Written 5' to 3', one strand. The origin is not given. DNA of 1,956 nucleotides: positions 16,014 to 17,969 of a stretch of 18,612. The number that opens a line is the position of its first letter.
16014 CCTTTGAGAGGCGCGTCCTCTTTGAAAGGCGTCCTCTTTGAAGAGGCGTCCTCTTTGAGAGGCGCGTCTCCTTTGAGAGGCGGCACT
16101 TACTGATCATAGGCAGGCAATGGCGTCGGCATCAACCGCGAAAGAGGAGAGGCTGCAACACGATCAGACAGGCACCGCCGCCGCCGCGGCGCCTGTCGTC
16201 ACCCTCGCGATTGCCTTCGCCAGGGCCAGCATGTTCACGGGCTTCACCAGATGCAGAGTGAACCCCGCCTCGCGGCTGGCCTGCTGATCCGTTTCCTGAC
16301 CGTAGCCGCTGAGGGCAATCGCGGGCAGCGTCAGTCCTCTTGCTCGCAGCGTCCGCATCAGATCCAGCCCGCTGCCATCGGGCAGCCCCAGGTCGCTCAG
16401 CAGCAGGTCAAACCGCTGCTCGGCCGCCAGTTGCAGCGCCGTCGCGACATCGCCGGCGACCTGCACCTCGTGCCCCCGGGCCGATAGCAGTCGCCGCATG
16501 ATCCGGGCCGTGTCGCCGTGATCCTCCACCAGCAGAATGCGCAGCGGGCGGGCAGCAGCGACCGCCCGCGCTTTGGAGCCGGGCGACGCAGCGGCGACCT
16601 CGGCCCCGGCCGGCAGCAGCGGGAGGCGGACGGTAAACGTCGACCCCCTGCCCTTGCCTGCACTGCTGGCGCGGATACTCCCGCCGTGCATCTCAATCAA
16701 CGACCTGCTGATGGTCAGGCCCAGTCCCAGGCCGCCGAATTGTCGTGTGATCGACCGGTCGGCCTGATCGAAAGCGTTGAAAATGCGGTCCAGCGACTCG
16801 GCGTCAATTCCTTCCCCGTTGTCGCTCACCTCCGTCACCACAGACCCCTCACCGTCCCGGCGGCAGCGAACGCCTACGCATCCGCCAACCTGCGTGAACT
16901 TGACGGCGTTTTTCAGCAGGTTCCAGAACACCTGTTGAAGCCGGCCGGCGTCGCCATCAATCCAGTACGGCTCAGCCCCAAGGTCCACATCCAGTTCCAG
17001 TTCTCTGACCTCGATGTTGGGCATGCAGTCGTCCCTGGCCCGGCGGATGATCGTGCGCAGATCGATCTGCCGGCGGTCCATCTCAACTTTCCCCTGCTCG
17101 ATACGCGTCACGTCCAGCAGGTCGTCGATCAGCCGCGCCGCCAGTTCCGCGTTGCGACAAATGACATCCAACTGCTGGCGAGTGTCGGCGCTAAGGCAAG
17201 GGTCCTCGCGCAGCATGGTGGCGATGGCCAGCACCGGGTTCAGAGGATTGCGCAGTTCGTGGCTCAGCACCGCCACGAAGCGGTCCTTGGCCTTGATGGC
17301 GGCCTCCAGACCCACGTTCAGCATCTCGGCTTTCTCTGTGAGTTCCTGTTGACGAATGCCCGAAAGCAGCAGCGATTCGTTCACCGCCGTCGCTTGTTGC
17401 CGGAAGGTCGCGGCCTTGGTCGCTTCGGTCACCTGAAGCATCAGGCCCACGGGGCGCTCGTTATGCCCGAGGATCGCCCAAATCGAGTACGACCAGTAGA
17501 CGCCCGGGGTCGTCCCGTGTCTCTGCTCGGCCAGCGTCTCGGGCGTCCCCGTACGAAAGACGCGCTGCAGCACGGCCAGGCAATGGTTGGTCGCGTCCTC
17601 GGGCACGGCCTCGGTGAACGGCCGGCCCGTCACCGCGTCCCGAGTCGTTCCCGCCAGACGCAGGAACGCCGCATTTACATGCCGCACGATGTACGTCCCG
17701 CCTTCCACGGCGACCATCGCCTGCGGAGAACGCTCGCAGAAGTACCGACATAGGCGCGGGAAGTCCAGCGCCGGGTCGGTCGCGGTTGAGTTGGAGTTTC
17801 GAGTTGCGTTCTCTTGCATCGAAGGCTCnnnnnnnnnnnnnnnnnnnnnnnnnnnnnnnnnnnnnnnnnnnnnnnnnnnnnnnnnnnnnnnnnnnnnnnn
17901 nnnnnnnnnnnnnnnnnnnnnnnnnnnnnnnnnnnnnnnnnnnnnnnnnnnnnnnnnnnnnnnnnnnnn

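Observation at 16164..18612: KaiC homologue translationally adjacent to a PAS hybrid histidine kinase in a non-cyanobacterial high-GC genome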

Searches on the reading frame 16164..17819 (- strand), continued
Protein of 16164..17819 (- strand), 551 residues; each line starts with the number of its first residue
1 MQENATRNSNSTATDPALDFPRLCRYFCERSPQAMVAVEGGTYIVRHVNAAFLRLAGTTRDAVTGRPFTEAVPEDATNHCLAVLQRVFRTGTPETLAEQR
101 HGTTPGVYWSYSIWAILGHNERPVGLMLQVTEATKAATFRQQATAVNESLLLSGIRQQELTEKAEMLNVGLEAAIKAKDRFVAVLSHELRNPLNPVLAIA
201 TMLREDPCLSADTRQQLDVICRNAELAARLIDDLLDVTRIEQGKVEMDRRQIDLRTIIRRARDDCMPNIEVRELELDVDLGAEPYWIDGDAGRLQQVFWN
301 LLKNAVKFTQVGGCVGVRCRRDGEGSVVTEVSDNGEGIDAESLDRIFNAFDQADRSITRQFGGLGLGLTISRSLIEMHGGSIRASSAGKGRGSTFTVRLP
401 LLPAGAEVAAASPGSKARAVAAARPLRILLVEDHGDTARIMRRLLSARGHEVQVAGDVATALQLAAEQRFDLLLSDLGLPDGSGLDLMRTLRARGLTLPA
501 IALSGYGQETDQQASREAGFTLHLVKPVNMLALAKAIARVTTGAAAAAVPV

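Call 61: find_encoding_contigs(protein=P0257, flank=6000, max_places=2)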
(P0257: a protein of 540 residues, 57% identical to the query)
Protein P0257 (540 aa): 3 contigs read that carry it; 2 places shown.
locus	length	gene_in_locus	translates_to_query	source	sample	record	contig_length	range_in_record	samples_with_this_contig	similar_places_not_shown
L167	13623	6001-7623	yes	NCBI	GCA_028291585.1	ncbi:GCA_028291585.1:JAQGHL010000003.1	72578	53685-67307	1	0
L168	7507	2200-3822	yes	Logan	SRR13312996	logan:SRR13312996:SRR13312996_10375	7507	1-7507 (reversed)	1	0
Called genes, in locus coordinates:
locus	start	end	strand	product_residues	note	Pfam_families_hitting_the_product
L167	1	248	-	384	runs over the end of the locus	PF12704:MacB_PCD, PF02687:FtsX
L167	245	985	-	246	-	PF00440:TetR_N, PF09209:CecR_C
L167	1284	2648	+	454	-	PF22694:CtpB_N-like, PF00595:PDZ, PF13180:PDZ_2, PF17820:PDZ_6, PF03572:Peptidase_S41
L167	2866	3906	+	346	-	PF00814:TsaD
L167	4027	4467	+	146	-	-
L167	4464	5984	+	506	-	PF00154:RecA_N (faint), PF03796:DnaB_C (faint), PF06745:ATPase, PF13481:AAA_25, PF23442:DUF7125 (faint), PF05625:PAXNEB (weak), PF06745:ATPase, PF13481:AAA_25, +6 more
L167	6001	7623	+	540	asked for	PF08448:PAS_4, PF00512:HisKA, PF02518:HATPase_c, PF00072:Response_reg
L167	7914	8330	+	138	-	PF01047:MarR (weak), PF03965:Penicillinase_R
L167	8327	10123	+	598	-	PF05569:Peptidase_M56, PF13360:PQQ_2 (weak)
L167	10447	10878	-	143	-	-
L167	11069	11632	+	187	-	-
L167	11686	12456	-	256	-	-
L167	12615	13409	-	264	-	-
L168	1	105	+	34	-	?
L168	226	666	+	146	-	-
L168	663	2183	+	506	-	PF00154:RecA_N (faint), PF03796:DnaB_C (faint), PF06745:ATPase, PF13481:AAA_25, PF23442:DUF7125 (faint), PF05625:PAXNEB (weak), PF06745:ATPase, PF13481:AAA_25, +6 more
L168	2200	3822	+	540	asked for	PF08448:PAS_4, PF00512:HisKA, PF02518:HATPase_c, PF00072:Response_reg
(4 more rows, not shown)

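Call 66: search_protein_families(library=padloc, proteins=[window:16167-17819:-], max_evalue=0.01)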
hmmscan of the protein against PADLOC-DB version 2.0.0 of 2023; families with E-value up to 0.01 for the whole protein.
window:16167-17819:- (551 aa): 5 families
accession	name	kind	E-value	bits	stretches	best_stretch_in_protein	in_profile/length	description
PDLC04648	PDC-M43B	-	6.6e-08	29.9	1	295-382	233-320/361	-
PDLC00405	SduA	-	3.2e-05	21.6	1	426-485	7-66/323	DUF4263 domain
PDLC04055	PD-T4-6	-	5.4e-05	20.1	1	417-542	357-484/496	-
PDLC04725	PDC-M60B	-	0.00011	20.1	1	426-480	4-60/158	-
PDLC04647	PDC-M43B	-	0.0026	14.9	1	287-387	221-320/347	-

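Call 77: find_encoding_contigs(protein=P0249, flank=4000, max_places=1)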
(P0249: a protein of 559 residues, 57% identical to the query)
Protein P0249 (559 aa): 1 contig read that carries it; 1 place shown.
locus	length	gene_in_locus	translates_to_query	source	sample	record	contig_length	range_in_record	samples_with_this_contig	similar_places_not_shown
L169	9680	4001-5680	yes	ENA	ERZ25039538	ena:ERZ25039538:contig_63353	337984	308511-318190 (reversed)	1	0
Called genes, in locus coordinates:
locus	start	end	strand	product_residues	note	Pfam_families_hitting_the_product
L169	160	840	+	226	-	PF13565:HTH_32 (weak), PF13592:HTH_33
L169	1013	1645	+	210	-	PF01609:DDE_Tnp_1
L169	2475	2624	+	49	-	PF06745:ATPase (weak)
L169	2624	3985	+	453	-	PF06745:ATPase, PF05625:PAXNEB, PF13481:AAA_25 (weak), PF23442:DUF7125 (weak), PF06745:ATPase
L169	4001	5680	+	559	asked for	PF00989:PAS (faint), PF08448:PAS_4, PF00512:HisKA, PF02518:HATPase_c, PF00072:Response_reg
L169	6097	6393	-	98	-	-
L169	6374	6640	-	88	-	-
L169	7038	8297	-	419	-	-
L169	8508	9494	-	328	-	PF13701:DDE_Tnp_1_4 (weak)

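Call 78: find_encoding_contigs(protein=P0276, flank=4000, max_places=1)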
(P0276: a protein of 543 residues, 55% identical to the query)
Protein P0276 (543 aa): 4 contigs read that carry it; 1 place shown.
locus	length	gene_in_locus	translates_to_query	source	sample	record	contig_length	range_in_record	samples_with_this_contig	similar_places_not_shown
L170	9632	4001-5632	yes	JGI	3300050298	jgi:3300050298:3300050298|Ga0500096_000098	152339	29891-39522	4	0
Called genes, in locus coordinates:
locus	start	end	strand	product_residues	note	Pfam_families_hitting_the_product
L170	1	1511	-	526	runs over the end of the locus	PF03060:NMO, PF21607:FabD_helical_ins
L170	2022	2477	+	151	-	-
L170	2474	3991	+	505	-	PF03796:DnaB_C (faint), PF05625:PAXNEB (faint), PF06745:ATPase, PF13481:AAA_25, PF23442:DUF7125 (weak), PF13191:AAA_16 (faint), PF06745:ATPase, PF13481:AAA_25, +1 more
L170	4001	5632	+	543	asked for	PF08448:PAS_4, PF00512:HisKA, PF02518:HATPase_c, PF00072:Response_reg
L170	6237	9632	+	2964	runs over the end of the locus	PF10091:Glycoamylase, PF06165:GH94_b-supersand, PF17167:Glyco_hydro_94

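Call 83: predict_structure(alignment_id=A3)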
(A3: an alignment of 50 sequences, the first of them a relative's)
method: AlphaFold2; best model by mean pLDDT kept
length: 551 residues; sequences in the alignment: 50
mean_pLDDT: 82.3   pTM: 0.51
mean pLDDT of the five models: 82.3, 82.2, 81.1, 78.9, 78.4
residues with pLDDT >= 90: 239; 70-90: 234; 50-70: 41; < 50: 37
segments of 3 or more residues with pLDDT < 50: 1-18, 409-419, 545-551
pLDDT, mean of each block of 10 residues (from residue 1): 39 45 72 91 91 91 91 82 94 92 79 89 91 90 92 90 88 75 70 73 79 78 74 78 82 94 90 94 92 93 91 95 93 84 72 54 74 94 87 94 65 40 82 84 88 94 95 88 91 94 82 90 85 86 49 33
secondary structure, 60 per line:
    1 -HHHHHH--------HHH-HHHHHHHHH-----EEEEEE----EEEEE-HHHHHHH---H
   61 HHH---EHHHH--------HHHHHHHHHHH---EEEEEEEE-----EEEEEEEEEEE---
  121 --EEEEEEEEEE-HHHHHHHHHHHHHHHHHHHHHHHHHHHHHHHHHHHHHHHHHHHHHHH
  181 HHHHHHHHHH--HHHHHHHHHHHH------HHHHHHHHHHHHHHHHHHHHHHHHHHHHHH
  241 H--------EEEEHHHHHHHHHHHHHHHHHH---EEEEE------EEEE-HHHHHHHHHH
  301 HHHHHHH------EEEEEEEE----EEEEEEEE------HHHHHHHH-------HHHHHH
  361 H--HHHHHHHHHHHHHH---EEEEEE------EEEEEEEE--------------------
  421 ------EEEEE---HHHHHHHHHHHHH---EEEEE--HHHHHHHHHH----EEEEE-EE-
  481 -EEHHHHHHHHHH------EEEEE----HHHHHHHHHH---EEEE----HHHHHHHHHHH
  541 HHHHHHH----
elements in order: H2-7 H20-28 E34-39 E44-48 H50-56 H60-63 H68-71 H80-90 E94-101 E107-117 E123-132 H134-190 H193-204 H211-241 E250-253 H254-271 E275-279 E286-289 H291-307 E314-321 E326-333 H340-347 H355-361 H364-377 E381-386 E393-400 E427-431 H435-447 E451-455 H458-467 E472-476 H484-493 E500-504 H509-518 E522-525 H530-547

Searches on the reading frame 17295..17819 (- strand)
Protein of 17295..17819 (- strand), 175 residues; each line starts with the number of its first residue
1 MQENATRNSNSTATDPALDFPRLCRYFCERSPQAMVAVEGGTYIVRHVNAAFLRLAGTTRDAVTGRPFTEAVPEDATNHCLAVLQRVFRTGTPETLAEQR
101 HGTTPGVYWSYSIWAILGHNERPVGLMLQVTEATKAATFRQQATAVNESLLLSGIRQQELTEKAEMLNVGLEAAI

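Call 73: search_solved_structures(query=window:17295-17819:-, max_evalue=1)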
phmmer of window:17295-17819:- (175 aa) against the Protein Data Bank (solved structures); distinct sequences matched with E-value up to 1: 10.
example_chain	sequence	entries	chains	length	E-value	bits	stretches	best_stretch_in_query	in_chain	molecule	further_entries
3k3c_A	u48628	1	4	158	0.00052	22.9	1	25-145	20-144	Protein Rv1364c/MT1410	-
3k3d_A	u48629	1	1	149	0.00061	22.7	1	25-143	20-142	Protein Rv1364c/MT1410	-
3kx0_X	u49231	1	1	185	0.00067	22.5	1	25-145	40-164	Uncharacterized protein Rv1364c/MT1410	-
3fg8_A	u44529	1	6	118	0.026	17.4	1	45-94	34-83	uncharacterized protein RHA05790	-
7a6p_A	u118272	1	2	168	0.032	17.1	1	23-122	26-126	Putative Sensory box protein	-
8a3u_A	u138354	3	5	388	0.082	15.8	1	23-133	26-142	Putative Sensory box protein,Sensor protein FixL | Putative Sensory box protein,Putative Sensory box protein,Sensor protein FixL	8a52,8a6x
8q5e_A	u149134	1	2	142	0.22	14.4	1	37-110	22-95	Sensory box protein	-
8a7f_A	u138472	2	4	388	0.29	14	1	23-133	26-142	Putative Sensory box protein,Sensor protein FixL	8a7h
9dt9_A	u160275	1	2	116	0.35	13.7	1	61-98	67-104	231_C2_TrkA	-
7r5n_A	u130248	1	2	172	0.53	13.1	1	37-110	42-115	Sensory box protein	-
